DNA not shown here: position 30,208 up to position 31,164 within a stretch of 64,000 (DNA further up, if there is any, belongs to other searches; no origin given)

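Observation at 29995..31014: DUF6338-like membrane protein followed by two unannotated paralogous Pro-rich peptides under purifying selection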

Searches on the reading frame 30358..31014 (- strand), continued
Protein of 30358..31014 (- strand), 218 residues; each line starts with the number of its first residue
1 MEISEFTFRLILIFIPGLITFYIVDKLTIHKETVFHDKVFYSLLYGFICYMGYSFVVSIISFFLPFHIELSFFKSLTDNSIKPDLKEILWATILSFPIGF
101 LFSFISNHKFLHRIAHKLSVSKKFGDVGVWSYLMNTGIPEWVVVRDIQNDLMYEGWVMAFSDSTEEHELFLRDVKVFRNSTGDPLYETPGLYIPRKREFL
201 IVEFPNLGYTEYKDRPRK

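Call 44: find_encoding_contigs(protein=P0057, flank=10000, max_places=2)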
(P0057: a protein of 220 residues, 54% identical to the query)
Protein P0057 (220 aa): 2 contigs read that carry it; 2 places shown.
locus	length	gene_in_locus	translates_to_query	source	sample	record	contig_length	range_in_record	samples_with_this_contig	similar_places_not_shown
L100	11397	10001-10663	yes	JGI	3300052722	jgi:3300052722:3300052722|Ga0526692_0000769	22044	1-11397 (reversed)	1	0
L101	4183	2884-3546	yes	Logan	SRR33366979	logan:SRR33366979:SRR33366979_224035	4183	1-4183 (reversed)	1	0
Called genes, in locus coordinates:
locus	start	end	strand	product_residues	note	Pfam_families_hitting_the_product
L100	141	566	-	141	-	PF05168:HEPN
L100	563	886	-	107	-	PF01909:NTP_transf_2 (weak)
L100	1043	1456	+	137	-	PF02310:B12-binding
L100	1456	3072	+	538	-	PF01642:MM_CoA_mutase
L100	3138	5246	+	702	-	PF05378:Hydant_A_N, PF01968:Hydantoinase_A, PF19278:Hydant_A_C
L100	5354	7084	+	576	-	PF02538:Hydantoinase_B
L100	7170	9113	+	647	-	PF00724:Oxidored_FMN, PF01262:AlaDh_PNT_C (weak), PF00070:Pyr_redox (faint), PF00890:FAD_binding_2 (weak), PF07992:Pyr_redox_2, PF12831:FAD_oxidored, PF13450:NAD_binding_8, PF13738:Pyr_redox_3 (weak), +1 more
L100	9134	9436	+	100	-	PF12797:Fer4_2 (faint), PF12837:Fer4_6 (faint), PF12838:Fer4_7 (faint), PF13237:Fer4_10 (weak), PF14697:Fer4_21 (weak), PF12800:Fer4_4 (faint), PF13187:Fer4_9, PF00037:Fer4 (weak), +1 more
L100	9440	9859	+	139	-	PF00903:Glyoxalase, PF13669:Glyoxalase_4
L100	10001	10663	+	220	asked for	-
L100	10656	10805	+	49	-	-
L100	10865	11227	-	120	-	PF01144:CoA_trans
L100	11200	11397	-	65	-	?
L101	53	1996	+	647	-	PF00724:Oxidored_FMN, PF01262:AlaDh_PNT_C (weak), PF00070:Pyr_redox (faint), PF00890:FAD_binding_2 (weak), PF07992:Pyr_redox_2, PF12831:FAD_oxidored, PF13450:NAD_binding_8, PF13738:Pyr_redox_3 (weak), +1 more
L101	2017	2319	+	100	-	PF12797:Fer4_2 (faint), PF12837:Fer4_6 (faint), PF12838:Fer4_7 (faint), PF13237:Fer4_10 (weak), PF14697:Fer4_21 (weak), PF12800:Fer4_4 (faint), PF13187:Fer4_9, PF00037:Fer4 (weak), +1 more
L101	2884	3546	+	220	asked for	-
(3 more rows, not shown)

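Call 50: search_protein_families(library=pfam, alignment_id=A2, max_evalue=1)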
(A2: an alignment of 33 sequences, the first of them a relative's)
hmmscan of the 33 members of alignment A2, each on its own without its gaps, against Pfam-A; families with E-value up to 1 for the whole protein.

A. member 1, P0020 (218 aa): 4 families
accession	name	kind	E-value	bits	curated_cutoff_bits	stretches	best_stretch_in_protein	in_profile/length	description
PF19865.4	DUF6338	-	0.0018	18.3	26.5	1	10-174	11-168/205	Family of unknown function (DUF6338)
PF04138.20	GtrA_DPMS_TM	-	0.0034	18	26.1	1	88-142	28-85/117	GtrA/DPMS, transmembrane domain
PF01445.23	SH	-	0.092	13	27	1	6-41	9-44/57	Viral small hydrophobic protein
PF09945.14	DUF2177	-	0.17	12.5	26.9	1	10-55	48-90/124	Predicted membrane protein (DUF2177)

B. families by the number of members that match (of 33 scanned): 22 families
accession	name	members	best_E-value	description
PF19865.4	DUF6338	27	3.3e-12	Family of unknown function (DUF6338)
PF09945.14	DUF2177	10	0.0005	Predicted membrane protein (DUF2177)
PF13687.11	DUF4153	3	0.002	Domain of unknown function (DUF4153)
PF04138.20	GtrA_DPMS_TM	2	0.0034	GtrA/DPMS, transmembrane domain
PF09973.14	DUF2208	2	0.27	Predicted membrane protein (DUF2208)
PF01032.23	FecCD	1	0.0027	FecCD transport family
PF25334.1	C2_GRDP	1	0.011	C2 domain of glycine-rich domain-containing protein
PF21137.3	ANM3_C2H2_Zf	1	0.021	Protein arginine N-methyltransferase 3, C2H2 zinc finger domain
PF00953.26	Glycos_transf_4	1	0.029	Glycosyl transferase family 4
PF15890.11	Peptidase_Mx1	1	0.031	Putative zinc-binding metallo-peptidase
PF21741.2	DUF6867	1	0.04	Domain of unknown function (DUF6867)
PF11457.13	DUF3021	1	0.044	Protein of unknown function (DUF3021)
PF21610.2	FlgA_N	1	0.077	Flagellar protein FlgA, N-terminal domain-like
PF01445.23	SH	1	0.092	Viral small hydrophobic protein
PF16079.10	Phage_holin_5_2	1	0.11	Phage holin family Hol44, in holin superfamily V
PF03356.20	Pox_LP_H2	1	0.14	Viral late protein H2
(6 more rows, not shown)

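Call 51: search_dna_similar(query=window:30361-31014:-, collection=plasmids, mode=protein, max_evalue=0.001, max_rows=30)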
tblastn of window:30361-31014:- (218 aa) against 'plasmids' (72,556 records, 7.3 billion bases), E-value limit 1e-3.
Records with a match: 8; places in all: 8; records where one place covers at least 80% of the query: 8.
Best place of each record, by identity: <60% 8.
By first word of the organism name: Bacillus 1; Methylobacterium 1; Vibrio 1; Agrobacterium 1; Acidiphilium 1; Citrobacter 1; Pantoea 1; Oceanimonas 1.
By predicted mobility (MOB-suite, as given by PLSDB): mobilizable 4; non-mobilizable 2; conjugative 2.
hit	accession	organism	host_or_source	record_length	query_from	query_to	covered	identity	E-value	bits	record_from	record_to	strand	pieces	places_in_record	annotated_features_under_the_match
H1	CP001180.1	Bacillus cereus AH187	-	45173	2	205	94%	42.1%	3e-47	173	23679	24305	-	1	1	conserved hypothetical protein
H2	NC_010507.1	Methylobacterium radiotolerans JCM 2831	-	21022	1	218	100%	29.0%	1e-19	94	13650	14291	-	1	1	DUF6338 family protein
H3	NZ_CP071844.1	Vibrio sp. SCSIO 43009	Galaxea fascicularis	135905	3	203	92%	31.1%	1e-23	105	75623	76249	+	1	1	DUF6338 family protein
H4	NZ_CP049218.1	Agrobacterium tumefaciens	Clematis,cell culture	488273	4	205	93%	30.4%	1e-19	94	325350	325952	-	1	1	DUF6338 family protein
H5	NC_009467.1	Acidiphilium cryptum JF-5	-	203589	1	206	94%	28.8%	4e-17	86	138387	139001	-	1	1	DUF6338 family protein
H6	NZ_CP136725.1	Citrobacter braakii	Homo sapiens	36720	1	203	93%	25.9%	3e-9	64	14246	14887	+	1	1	hypothetical protein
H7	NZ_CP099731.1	Pantoea agglomerans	cell culture,Rotten Potato Tubers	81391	3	202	92%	25.1%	7e-9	62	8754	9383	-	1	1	hypothetical protein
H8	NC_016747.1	Oceanimonas sp. GK1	-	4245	1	195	89%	24.4%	4e-9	63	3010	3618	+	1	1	hypothetical protein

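Call 52: search_dna_similar(query=window:30361-31014:-, collection=phages, mode=protein, max_evalue=0.001, max_rows=30)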
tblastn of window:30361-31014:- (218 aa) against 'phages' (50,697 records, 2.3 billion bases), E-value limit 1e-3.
Records with a match: 2; places in all: 2; records where one place covers at least 80% of the query: 2.
Best place of each record, by identity: <60% 2.
By first word of the organism name: Yersinia 2.
By host as written in the record: Yersinia enterocolitica 2.
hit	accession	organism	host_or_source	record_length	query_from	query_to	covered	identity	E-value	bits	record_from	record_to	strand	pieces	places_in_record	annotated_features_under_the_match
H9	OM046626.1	Yersinia phage vB_YenM_06.16-2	Yersinia enterocolitica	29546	3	196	89%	25.4%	5e-12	70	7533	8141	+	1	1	hypothetical protein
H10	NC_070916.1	Yersinia phage vB_YenM_06.16-2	Yersinia enterocolitica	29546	3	196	89%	25.4%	5e-12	70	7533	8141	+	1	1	hypothetical protein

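Call 53: get_annotated_region(hit=H8, flank=4000)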
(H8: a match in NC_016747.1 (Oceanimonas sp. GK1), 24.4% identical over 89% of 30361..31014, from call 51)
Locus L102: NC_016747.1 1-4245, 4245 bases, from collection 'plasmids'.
description: Oceanimonas sp. GK1 plasmid pOCEGK02, complete sequence
organism: Oceanimonas sp. GK1 (NCBI taxid 511062)
taxonomy: Bacteria; Pseudomonadota; Gammaproteobacteria; Aeromonadales; Aeromonadaceae; Oceanimonas; Oceanimonas sp. GK1
host: -; source: -; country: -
typing (MOB-suite, as given by PLSDB): mobilizable; relaxase MOBV
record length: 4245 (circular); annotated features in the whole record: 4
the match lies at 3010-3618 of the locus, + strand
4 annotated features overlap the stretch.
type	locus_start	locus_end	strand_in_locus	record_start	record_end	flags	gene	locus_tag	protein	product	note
CDS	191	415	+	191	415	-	-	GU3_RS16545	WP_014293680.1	DUF6290 family protein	-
CDS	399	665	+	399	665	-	-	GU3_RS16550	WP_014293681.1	type II toxin-antitoxin system RelE/ParE family toxin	GO:0030541 - plasmid partitioning [Evidence IEA]; GO:0051290 - protein heterotetramerization [Evidence IEA]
CDS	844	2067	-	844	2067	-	mobV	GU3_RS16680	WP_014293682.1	MobV family relaxase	GO:0006310 - DNA recombination [Evidence IEA]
CDS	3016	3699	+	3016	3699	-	-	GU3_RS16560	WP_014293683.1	hypothetical protein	-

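Call 54: get_annotated_region(hit=H9, flank=5000)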
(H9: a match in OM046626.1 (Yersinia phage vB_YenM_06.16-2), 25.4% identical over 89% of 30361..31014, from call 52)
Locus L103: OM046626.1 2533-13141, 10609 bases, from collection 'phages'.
description: Yersinia phage vB_YenM_06.16-2, complete genome.
organism: Yersinia phage vB_YenM_06.16-2 (NCBI taxid 2918920)
taxonomy: Viruses; Duplodnaviria; Heunggongvirae; Uroviricota; Caudoviricetes; Peduoviridae; Duonihilunusvirus; Duonihilunusvirus YenM06162
host: Yersinia enterocolitica; source: -; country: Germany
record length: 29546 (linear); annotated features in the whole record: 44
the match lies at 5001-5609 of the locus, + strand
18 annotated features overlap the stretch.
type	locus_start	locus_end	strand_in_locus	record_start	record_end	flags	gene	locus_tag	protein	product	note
CDS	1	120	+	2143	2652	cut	-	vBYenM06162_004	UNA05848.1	activator protein cII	-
CDS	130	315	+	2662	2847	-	-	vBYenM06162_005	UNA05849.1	hypothetical protein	-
CDS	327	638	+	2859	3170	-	-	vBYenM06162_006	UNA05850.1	replication protein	replication protein GpB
CDS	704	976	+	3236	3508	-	-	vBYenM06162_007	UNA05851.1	hypothetical protein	-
CDS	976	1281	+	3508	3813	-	-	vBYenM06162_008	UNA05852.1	hypothetical protein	-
CDS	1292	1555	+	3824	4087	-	-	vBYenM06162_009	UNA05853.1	hypothetical protein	-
CDS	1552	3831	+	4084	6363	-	-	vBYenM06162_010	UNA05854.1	replication protein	replication protein GpA, endonuclease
CDS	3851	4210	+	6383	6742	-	-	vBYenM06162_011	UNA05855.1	hypothetical protein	-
CDS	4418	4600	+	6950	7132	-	-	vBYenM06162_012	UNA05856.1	tum protein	-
CDS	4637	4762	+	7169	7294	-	-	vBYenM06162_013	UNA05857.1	hypothetical protein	-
CDS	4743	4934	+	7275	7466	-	-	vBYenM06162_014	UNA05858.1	hypothetical protein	-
CDS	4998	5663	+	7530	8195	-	-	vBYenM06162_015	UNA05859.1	hypothetical protein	-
CDS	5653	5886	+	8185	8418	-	-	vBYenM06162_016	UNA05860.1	hypothetical protein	-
CDS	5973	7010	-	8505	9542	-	-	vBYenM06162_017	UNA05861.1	portal vertex protein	portal vertex protein GpQ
CDS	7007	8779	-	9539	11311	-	-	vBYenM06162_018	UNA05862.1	terminase, ATPase subunit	terminase, ATPase subunit GpP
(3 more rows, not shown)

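Call 55: get_annotated_region(hit=H1, flank=5000)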
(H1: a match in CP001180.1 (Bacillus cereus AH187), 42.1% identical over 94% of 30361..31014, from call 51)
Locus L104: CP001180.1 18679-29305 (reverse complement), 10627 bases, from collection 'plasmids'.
description: Bacillus cereus AH187 plasmid pAH187_45, complete sequence
organism: Bacillus cereus AH187 (NCBI taxid 405534)
taxonomy: Bacteria; Bacillota; Bacilli; Bacillales; Bacillaceae; Bacillus; Bacillus cereus; Bacillus cereus AH187
host: -; source: -; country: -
typing (MOB-suite, as given by PLSDB): mobilizable; replicon rep_cluster_920; relaxase MOBC
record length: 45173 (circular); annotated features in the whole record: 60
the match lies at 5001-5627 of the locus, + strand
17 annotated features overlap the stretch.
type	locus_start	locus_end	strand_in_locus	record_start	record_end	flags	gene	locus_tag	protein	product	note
CDS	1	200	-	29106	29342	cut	-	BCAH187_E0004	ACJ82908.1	conserved hypothetical protein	-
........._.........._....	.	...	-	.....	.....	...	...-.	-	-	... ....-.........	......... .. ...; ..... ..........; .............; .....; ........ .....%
CDS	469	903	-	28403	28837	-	-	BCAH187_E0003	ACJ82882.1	nuclease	-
CDS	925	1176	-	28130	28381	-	-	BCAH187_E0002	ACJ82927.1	hypothetical protein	-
CDS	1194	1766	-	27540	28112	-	-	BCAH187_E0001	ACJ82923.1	site-specific recombinase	-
CDS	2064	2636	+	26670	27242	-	-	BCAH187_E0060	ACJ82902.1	hypothetical protein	-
CDS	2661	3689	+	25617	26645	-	-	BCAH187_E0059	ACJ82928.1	hypothetical protein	-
CDS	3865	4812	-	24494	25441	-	-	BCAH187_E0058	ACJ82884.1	conserved hypothetical protein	-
CDS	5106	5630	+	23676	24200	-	-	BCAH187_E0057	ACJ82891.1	conserved hypothetical protein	-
CDS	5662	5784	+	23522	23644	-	-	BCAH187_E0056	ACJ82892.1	hypothetical protein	-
CDS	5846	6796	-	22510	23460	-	-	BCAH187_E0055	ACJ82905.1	peptidase C14 caspase catalytic subunit p20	-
CDS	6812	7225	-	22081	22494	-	-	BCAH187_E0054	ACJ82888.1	nuclease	-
CDS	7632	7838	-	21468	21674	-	-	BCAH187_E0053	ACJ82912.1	conserved hypothetical protein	-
CDS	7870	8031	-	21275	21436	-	-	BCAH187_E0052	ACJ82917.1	hypothetical protein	-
CDS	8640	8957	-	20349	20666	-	-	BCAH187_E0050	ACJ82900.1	hypothetical protein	-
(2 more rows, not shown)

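Call 57: get_annotated_region(hit=H6, flank=5000)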
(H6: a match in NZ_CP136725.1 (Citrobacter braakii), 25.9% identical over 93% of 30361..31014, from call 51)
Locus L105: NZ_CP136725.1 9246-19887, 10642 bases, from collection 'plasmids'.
description: Citrobacter braakii strain F217 plasmid pF217-5, complete sequence
organism: Citrobacter braakii (NCBI taxid 57706)
taxonomy: Bacteria; Pseudomonadota; Gammaproteobacteria; Enterobacterales; Enterobacteriaceae; Citrobacter; Citrobacter braakii
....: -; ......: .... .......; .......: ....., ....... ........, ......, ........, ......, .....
typing (MOB-suite, as given by PLSDB): mobilizable; replicon rep_cluster_1304; relaxase MOBC
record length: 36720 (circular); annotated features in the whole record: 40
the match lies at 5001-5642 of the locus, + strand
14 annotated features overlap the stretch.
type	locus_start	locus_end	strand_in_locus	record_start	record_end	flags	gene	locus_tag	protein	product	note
CDS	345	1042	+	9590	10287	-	-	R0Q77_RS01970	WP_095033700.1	IS1-like element IS1B family transposase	GO:0006313 - DNA transposition [Evidence IEA]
CDS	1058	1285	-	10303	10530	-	-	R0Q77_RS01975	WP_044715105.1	plasmid partition protein ParG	-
CDS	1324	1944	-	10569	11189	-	parA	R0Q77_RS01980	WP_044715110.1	ParA family partition ATPase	-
CDS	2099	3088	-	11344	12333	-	-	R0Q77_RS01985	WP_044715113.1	recombinase family protein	-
CDS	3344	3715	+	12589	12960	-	-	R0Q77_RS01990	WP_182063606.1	TIR domain-containing protein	-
CDS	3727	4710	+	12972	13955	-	-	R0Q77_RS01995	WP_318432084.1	caspase family protein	-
CDS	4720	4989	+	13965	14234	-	-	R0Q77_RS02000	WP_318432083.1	hypothetical protein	-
CDS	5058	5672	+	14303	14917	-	-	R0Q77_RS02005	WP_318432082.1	hypothetical protein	-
CDS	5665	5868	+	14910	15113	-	-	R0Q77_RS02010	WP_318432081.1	hypothetical protein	-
CDS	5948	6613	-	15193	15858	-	-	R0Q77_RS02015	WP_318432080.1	hypothetical protein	-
CDS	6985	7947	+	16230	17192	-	-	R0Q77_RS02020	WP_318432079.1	zincin-like metallopeptidase domain-containing protein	-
CDS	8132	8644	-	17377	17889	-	-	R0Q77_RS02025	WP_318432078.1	phospholipase D family protein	-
CDS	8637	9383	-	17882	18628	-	mobC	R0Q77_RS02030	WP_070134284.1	MobC family replication-relaxation protein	-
CDS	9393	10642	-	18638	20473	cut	-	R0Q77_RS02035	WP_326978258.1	MFS transporter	-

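Call 58: get_annotated_region(hit=H3, flank=6000)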
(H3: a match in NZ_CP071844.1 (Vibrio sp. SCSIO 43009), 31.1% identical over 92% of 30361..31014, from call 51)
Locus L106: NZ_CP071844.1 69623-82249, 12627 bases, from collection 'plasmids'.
description: Vibrio sp. SCSIO 43009 plasmid unnamed, complete sequence
organism: Vibrio sp. SCSIO 43009 (NCBI taxid 2819103)
taxonomy: Bacteria; Pseudomonadota; Gammaproteobacteria; Vibrionales; Vibrionaceae; Vibrio; Vibrio sp. SCSIO 43009
host: -; source: Galaxea fascicularis; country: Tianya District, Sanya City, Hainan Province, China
typing (MOB-suite, as given by PLSDB): non-mobilizable; replicon rep_cluster_803
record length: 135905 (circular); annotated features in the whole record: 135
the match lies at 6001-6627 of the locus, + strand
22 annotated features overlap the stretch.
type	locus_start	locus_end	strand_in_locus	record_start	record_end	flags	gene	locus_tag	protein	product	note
CDS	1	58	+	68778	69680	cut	-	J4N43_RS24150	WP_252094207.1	homocysteine S-methyltransferase family protein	-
CDS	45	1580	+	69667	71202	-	-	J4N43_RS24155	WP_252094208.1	BCCT family transporter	GO:0071705 - nitrogen compound transport [Evidence IEA]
CDS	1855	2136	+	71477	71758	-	-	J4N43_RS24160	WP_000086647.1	type II toxin-antitoxin system Phd/YefM family antitoxin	-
CDS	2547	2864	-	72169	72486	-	-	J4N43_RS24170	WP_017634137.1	CcdB family protein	-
CDS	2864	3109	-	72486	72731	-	-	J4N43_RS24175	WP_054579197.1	type II toxin-antitoxin system CcdA family antitoxin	-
CDS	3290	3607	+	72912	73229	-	-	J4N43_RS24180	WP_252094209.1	type II toxin-antitoxin system HigB family toxin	-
CDS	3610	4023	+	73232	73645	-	-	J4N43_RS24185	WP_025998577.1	hypothetical protein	-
CDS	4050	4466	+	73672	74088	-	-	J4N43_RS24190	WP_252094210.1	hypothetical protein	-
CDS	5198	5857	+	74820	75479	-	-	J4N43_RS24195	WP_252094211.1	hypothetical protein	-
CDS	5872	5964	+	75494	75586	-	-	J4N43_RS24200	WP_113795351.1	DUF3265 domain-containing protein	-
CDS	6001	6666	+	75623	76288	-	-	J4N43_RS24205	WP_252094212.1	DUF6338 family protein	-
CDS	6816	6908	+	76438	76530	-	-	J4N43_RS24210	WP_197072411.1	DUF3265 domain-containing protein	-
CDS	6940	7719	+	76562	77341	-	-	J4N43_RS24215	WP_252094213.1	hypothetical protein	-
CDS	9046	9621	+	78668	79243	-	-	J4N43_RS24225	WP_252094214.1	hypothetical protein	-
CDS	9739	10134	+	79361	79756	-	-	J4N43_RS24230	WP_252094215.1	DUF3465 domain-containing protein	-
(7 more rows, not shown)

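Call 69: search_protein_representatives(alignment_id=A2)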
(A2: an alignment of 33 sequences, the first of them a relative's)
Query: 33 sequences, 224 profile positions. Proteins with E-value up to 0.001 (for the whole library): 1791; up to 1e-10: 1176; up to 1e-30: 640. The best 150 are listed.
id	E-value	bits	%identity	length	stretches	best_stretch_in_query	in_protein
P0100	1.4e-92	325.7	-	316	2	22-217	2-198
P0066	2.3e-88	311.9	-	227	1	1-222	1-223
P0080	9.9e-81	286.9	-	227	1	1-223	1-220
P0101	3.3e-77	275.4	-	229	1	1-220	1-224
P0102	1.4e-76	273.3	-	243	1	1-221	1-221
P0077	2.8e-76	272.4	-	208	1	1-208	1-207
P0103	2.0e-72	259.7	-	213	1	1-210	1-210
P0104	2.9e-72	259.2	-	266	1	1-222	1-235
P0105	9.9e-72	257.5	-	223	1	1-218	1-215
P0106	6.8e-71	254.8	-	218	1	1-205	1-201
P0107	1.8e-70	253.4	-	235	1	1-213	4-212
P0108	8.2e-70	251.2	-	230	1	1-219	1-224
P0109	4.0e-69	249.0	-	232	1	1-222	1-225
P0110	1.3e-68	247.3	-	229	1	1-220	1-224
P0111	3.0e-68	246.1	-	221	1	1-207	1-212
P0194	7.3e-57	208.9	-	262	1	1-213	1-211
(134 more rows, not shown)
